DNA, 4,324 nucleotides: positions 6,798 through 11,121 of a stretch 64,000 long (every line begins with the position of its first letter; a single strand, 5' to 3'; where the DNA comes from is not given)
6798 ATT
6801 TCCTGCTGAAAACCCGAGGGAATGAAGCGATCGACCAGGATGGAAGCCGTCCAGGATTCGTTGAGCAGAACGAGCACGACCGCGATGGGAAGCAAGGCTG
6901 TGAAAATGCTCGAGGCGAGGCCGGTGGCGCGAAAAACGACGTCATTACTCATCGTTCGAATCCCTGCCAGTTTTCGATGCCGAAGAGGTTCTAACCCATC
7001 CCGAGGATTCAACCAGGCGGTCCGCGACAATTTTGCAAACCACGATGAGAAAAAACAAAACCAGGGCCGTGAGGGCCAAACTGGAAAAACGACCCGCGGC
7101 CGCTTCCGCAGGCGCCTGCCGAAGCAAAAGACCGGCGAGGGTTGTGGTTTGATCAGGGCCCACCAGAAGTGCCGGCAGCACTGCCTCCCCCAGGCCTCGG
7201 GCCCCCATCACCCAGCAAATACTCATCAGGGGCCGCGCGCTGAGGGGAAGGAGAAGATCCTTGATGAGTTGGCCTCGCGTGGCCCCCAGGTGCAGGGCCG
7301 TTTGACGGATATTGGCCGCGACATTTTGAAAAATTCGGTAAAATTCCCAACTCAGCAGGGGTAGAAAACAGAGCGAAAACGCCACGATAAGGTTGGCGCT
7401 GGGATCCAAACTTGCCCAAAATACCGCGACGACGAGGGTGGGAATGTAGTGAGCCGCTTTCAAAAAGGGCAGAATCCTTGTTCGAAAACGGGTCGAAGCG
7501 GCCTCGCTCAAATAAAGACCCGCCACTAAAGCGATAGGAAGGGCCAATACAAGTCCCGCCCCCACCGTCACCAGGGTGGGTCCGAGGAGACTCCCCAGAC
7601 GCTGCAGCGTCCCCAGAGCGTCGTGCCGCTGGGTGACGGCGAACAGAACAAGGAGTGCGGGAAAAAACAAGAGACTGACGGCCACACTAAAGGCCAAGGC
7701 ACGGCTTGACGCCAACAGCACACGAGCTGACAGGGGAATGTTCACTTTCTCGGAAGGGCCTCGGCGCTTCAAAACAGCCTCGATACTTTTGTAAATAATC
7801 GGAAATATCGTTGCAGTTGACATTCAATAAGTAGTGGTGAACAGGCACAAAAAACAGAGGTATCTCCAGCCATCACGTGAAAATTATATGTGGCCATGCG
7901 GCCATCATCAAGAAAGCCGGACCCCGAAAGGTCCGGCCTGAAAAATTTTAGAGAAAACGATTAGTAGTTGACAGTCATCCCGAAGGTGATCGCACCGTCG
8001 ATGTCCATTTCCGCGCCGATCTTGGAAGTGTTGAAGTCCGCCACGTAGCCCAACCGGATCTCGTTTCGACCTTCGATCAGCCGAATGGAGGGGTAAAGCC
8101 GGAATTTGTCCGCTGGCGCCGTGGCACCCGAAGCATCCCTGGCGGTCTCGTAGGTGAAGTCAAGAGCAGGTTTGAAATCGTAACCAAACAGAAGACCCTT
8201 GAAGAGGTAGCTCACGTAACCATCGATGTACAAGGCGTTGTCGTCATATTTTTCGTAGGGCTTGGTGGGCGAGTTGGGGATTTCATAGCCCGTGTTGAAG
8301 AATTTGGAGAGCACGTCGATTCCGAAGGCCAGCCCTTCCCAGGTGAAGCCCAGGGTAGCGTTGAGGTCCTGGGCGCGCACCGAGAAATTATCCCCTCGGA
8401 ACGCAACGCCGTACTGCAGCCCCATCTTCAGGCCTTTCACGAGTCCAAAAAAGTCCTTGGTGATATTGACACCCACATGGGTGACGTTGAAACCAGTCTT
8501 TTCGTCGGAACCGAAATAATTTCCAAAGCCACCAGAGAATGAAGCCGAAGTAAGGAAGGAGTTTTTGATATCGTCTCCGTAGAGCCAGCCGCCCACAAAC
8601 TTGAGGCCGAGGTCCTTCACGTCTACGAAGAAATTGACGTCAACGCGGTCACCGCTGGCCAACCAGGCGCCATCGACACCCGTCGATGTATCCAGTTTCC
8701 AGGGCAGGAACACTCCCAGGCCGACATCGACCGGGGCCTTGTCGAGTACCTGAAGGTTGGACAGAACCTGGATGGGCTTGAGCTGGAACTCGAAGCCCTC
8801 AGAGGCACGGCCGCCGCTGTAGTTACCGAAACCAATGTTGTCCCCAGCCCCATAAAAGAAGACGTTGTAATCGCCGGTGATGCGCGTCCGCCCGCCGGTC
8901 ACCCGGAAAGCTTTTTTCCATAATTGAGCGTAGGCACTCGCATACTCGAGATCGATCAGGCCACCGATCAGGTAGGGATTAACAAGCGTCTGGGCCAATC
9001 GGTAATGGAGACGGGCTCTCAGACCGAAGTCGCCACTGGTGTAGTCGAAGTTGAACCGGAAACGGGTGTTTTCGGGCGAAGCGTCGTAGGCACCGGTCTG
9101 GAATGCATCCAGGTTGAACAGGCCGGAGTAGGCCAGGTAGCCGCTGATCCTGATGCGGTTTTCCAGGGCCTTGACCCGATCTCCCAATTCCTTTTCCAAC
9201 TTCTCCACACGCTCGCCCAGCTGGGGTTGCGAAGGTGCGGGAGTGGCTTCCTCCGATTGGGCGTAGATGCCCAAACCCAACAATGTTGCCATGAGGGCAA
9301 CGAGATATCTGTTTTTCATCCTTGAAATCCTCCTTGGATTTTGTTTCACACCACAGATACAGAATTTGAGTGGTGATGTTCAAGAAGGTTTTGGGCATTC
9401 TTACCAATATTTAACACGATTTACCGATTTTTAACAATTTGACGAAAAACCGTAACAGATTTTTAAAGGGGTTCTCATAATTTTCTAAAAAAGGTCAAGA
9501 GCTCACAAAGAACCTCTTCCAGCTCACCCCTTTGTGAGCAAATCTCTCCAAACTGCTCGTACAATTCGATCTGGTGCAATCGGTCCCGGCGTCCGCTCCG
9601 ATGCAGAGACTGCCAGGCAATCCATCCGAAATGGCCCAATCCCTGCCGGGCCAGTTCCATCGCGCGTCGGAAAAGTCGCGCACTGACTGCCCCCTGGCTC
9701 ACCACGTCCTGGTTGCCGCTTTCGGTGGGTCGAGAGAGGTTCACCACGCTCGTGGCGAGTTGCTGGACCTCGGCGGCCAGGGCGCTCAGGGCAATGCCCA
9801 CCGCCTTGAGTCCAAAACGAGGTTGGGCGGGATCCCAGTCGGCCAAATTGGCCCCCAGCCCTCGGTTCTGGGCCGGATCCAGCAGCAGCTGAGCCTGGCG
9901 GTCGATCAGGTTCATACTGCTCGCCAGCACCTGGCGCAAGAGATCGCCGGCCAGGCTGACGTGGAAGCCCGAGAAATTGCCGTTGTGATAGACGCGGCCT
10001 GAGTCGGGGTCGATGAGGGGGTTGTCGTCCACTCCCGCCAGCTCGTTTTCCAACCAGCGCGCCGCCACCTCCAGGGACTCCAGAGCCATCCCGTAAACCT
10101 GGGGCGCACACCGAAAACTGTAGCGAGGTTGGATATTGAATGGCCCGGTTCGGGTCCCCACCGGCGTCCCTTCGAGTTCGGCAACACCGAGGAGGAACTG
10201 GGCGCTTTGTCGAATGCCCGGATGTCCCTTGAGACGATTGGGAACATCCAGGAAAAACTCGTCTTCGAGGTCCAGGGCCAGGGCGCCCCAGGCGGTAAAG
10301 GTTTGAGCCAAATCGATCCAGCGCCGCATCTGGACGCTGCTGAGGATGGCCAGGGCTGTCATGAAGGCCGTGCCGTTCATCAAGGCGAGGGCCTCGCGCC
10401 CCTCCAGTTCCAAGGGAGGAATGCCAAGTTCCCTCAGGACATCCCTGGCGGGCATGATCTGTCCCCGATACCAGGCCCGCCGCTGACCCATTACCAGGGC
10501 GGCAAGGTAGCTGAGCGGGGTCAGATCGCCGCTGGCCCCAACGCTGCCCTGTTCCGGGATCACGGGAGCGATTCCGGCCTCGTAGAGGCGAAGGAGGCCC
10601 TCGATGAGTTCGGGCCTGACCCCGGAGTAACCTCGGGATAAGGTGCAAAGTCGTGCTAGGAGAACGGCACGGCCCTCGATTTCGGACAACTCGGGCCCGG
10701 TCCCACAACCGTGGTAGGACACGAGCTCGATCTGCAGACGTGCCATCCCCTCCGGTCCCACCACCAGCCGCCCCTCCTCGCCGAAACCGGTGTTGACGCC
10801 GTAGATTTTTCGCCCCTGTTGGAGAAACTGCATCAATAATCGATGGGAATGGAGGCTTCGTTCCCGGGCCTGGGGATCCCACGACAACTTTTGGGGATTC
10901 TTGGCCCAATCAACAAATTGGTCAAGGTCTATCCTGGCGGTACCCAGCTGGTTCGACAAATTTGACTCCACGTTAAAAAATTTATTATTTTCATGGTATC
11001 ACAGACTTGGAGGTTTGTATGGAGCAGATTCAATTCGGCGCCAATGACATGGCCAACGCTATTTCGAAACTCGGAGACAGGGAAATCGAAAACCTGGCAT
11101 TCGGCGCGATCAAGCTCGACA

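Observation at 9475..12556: Self-contained photoactive yellow protein module (tal, then pyp-pcl divergently) in a spirochaete-like genome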

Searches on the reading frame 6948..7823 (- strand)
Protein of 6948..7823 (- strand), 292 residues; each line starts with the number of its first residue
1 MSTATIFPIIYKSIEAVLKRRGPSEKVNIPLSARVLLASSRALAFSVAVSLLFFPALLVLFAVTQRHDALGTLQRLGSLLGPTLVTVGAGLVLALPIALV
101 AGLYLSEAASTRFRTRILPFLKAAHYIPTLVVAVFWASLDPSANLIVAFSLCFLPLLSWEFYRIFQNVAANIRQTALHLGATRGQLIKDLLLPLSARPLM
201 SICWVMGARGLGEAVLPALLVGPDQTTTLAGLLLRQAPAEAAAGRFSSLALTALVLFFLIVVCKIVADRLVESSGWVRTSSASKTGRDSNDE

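Call 12: search_protein_families(library=pfam, proteins=[window:6948-7823:-], max_evalue=0.001)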
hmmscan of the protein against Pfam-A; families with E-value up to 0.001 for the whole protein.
window:6948-7823:- (292 aa): 1 family
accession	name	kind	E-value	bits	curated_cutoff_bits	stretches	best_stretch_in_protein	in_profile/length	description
PF00528.27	BPD_transp_1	-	2.7e-08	34.2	26.4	1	99-267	2-175/184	Binding-protein-dependent transport system inner membrane component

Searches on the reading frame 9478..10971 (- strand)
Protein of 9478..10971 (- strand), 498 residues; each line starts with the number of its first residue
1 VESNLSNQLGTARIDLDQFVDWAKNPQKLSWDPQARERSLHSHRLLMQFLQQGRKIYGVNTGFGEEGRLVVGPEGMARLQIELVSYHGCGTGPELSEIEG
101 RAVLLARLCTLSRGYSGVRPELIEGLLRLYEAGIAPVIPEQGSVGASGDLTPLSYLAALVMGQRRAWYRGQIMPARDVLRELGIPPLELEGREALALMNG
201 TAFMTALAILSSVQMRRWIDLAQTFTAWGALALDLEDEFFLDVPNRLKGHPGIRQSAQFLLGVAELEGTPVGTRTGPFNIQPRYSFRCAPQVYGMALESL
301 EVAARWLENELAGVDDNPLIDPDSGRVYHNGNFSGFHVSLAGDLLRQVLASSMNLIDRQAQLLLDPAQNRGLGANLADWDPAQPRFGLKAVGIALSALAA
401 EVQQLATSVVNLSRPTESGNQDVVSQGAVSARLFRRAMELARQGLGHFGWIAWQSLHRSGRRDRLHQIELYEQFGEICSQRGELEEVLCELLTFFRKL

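Call 4: search_protein_families(library=pfam, proteins=[window:9478-10971:-])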
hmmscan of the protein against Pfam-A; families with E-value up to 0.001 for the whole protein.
window:9478-10971:- (498 aa): 1 family
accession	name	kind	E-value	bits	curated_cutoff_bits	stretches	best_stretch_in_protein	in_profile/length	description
PF00221.24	Lyase_aromatic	-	2.1e-127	426.1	27.3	1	15-457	2-445/466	Aromatic amino acid lyase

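Call 5: search_protein_families(library=ncbifam, proteins=[window:9478-10971:-])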
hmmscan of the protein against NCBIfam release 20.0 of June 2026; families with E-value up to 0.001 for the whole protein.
window:9478-10971:- (498 aa): 8 families
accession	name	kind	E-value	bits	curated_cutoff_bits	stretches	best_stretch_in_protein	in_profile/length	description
NF006871.0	PRK09367.1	subfamily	3.3e-92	309.8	524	1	9-446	6-439/505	histidine ammonia-lyase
TIGR01225.1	hutH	equivalog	7.4e-87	291.9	539.15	1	10-443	4-433/506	histidine ammonia-lyase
NF041222.1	BagA_FevW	exception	1.8e-81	274.3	1000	1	41-443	36-458/529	bagremycin/ferroverdin biosynthesis tyrosine ammonia-lyase BagA/FevW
TIGR04475.1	Phe_D_beta_mut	equivalog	2.1e-80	270.8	800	1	12-438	8-448/510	phenylalanine aminomutase (D-beta-phenylalanine forming)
NF053541.1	FlxA_rubin_TAL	equivalog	4.7e-80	269.4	700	1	15-445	2-441/498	flexirubin biosynthesis tyrosine ammonia-lyase FlxA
TIGR01226.1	phe_am_lyase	equivalog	2.2e-72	244.4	519.15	1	15-440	41-482/680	phenylalanine ammonia-lyase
TIGR03832.1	Tyr_2_3_mutase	equivalog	1.5e-67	228.3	501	1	32-465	24-472/507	tyrosine 2,3-aminomutase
TIGR04473.1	taxol_Phe_23mut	exception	2.4e-43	148.4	1250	1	50-440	73-478/687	phenylalanine aminomutase (L-beta-phenylalanine forming)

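Call 18: search_solved_structures(query=window:9478-10971:-, max_evalue=1e-20, show_alignments=0)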
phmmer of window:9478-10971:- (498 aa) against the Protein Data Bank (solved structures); distinct sequences matched with E-value up to 1e-20: 39.
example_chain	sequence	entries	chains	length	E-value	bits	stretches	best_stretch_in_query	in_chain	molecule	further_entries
9eq5_A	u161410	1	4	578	2.2e-54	188.1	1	31-456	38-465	Histidine ammonia-lyase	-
2o78_A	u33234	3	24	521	7.6e-54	186.3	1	13-439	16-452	Putative histidine ammonia-lyase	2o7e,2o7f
2o6y_A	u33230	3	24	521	1.1e-53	185.8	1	13-439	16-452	Putative histidine ammonia-lyase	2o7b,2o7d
3unv_A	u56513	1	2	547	2.4e-53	184.7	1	14-439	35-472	AdmH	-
6f6t_A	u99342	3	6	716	2e-50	175.1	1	43-442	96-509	Phenylalanine ammonia-lyase 1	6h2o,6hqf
1w27_A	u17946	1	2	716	2e-50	175.1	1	43-442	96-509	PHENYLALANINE AMMONIA-LYASE 1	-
6rgs_A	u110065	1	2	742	3e-50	174.5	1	43-442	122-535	Phenylalanine ammonia-lyase 1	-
6at7_A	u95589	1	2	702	9.3e-50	172.9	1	29-441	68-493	Phenylalanine ammonia-lyase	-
9pkj_A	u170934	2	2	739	3e-49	171.2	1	28-442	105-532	Phenylalanine ammonia-lyase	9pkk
9pkh_A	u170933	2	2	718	1.3e-48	169.1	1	28-442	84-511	Phenylalanine ammonia-lyase | Phenylalanine ammonia-lyase from Joinvillea ascendens in complex with tyrosine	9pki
3czo_A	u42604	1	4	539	1.9e-48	168.5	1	49-442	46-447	Histidine ammonia-lyase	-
2nyn_A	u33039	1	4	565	2.2e-48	168.3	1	49-442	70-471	Phenylalanine/histidine ammonia-lyase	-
1gkm_B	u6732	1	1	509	2.3e-48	168.3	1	26-450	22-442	Histidine ammonia-lyase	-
4baa_A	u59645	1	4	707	2.6e-48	168.1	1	46-442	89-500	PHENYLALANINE AMMONIA-LYASE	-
2yii_A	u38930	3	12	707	2.6e-48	168.1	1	46-442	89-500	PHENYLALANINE AMMONIA-LYASE | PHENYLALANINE AMINOMUTASE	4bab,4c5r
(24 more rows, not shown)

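Call 21: search_solved_structures(query=window:9478-10971:-, max_evalue=1e-52, show_alignments=4)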
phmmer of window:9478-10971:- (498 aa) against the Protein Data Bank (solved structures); distinct sequences matched with E-value up to 1e-52: 4.
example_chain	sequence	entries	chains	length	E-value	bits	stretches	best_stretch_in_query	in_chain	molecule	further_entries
9eq5_A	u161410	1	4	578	2.2e-54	188.1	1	31-456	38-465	Histidine ammonia-lyase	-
2o78_A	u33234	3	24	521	7.6e-54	186.3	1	13-439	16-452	Putative histidine ammonia-lyase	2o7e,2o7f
2o6y_A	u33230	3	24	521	1.1e-53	185.8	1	13-439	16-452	Putative histidine ammonia-lyase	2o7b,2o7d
3unv_A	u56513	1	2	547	2.4e-53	184.7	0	14-439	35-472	AdmH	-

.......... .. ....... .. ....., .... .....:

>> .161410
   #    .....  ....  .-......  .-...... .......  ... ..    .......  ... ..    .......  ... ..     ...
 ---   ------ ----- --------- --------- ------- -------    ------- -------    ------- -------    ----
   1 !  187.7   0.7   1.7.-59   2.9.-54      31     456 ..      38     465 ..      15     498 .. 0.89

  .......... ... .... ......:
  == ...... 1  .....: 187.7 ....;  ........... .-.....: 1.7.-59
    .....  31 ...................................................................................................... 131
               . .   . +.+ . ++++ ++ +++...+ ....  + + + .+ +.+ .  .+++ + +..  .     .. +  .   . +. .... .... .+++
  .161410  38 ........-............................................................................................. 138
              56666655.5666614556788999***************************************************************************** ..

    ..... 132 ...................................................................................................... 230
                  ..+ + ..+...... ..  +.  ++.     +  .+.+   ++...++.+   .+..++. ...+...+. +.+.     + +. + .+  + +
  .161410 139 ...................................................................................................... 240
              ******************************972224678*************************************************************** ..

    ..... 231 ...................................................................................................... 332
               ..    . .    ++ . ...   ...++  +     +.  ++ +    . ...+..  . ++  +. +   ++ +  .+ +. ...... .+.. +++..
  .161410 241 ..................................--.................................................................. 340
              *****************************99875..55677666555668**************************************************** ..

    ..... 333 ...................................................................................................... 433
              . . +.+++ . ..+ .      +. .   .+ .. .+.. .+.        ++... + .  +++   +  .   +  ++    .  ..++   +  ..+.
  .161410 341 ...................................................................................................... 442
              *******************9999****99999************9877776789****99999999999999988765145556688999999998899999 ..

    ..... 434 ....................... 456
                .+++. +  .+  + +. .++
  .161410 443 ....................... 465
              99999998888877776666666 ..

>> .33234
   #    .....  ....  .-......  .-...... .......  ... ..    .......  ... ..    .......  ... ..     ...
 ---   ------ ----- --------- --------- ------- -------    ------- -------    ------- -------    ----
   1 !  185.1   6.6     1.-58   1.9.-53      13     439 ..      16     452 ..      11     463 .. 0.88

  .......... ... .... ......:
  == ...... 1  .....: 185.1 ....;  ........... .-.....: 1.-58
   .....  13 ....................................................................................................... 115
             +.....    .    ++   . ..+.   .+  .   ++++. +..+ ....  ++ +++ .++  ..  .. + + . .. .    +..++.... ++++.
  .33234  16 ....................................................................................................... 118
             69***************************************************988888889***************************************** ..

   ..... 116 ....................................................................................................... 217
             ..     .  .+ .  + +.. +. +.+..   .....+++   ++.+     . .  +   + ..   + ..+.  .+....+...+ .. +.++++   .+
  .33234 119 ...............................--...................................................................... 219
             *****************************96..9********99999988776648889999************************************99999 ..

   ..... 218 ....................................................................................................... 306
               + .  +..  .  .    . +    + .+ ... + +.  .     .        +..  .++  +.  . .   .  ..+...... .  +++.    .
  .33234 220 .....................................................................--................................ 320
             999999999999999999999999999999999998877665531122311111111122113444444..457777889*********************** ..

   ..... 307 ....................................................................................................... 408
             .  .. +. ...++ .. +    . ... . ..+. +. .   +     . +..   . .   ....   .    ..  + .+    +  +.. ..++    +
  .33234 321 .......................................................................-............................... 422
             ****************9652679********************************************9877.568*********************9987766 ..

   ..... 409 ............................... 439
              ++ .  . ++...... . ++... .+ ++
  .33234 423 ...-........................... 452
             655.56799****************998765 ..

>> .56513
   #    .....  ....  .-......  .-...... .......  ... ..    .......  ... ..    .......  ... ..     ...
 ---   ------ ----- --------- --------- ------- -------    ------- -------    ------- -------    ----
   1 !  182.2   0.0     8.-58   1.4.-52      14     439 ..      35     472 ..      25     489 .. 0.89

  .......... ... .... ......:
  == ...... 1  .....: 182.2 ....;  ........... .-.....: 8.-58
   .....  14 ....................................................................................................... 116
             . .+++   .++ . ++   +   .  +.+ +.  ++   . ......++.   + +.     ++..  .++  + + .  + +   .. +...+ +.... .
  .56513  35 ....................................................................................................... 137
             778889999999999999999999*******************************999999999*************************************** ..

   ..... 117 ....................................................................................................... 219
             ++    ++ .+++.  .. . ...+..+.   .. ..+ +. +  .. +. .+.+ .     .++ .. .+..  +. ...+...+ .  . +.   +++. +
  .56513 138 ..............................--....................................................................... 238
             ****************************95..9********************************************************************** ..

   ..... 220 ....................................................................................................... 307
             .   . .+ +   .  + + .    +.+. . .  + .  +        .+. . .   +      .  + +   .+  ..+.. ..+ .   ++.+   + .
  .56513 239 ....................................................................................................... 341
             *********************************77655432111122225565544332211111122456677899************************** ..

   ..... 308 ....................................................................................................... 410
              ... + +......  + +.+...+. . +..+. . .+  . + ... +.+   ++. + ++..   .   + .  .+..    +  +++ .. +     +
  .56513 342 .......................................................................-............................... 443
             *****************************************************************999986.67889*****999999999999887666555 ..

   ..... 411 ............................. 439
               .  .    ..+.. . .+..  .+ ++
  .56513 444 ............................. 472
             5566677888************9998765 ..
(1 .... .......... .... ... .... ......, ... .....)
